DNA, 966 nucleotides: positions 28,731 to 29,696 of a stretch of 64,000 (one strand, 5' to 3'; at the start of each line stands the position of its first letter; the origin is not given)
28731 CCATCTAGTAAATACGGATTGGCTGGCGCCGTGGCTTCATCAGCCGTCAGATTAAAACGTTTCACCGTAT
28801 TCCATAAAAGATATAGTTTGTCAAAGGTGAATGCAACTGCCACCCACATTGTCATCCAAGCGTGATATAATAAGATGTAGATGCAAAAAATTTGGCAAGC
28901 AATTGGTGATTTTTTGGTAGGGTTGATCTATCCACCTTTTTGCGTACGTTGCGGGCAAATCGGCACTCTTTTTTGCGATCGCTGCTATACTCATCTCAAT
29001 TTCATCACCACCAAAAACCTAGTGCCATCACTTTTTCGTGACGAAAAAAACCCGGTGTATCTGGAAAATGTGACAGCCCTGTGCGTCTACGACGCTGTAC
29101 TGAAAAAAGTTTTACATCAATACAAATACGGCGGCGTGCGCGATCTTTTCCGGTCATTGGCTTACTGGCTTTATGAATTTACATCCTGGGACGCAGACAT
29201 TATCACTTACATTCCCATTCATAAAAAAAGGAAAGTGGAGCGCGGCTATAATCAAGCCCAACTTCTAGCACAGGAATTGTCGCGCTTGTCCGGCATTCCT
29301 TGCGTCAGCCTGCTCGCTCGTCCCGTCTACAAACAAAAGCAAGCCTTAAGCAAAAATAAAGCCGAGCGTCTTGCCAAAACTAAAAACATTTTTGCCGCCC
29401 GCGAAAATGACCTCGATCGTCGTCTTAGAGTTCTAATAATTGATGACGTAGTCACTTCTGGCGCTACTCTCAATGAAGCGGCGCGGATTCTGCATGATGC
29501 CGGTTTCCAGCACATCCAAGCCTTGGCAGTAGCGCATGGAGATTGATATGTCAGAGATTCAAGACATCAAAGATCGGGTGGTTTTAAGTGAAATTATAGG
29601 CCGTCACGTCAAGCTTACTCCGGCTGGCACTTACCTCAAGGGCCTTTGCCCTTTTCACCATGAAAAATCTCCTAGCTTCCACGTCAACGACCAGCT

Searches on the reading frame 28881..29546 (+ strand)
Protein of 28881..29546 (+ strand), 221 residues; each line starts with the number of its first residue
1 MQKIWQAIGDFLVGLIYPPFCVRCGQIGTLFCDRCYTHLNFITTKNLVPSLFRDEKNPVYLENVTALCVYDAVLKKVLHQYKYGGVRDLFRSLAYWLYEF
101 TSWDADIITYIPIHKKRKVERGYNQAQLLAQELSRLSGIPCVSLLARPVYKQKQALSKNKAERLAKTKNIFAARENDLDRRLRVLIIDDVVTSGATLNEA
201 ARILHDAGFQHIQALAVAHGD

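Call 86: search_protein_families(library=padloc, proteins=[window:28881-29546:+], max_evalue=0.00001)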
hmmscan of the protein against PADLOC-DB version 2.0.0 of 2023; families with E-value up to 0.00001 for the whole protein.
window:28881-29546:+ (221 aa): 2 families
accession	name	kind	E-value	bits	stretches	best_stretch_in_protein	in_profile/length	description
PDLC03928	PsyrT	-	2.9e-14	50.3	1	61-219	526-683/689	-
PDLC03962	ShosT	-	4.8e-10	37.7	1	80-218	81-209/237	-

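Call 102: search_protein_families(library=pfam, proteins=[window:28881-29546:+], max_evalue=0.0001)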
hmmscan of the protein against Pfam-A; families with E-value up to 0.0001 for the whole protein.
window:28881-29546:+ (221 aa): 1 family
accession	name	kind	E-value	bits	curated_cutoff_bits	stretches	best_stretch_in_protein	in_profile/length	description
PF00156.33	Pribosyltran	-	6.8e-07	29.2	26.3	1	165-216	79-122/158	Phosphoribosyl transferase domain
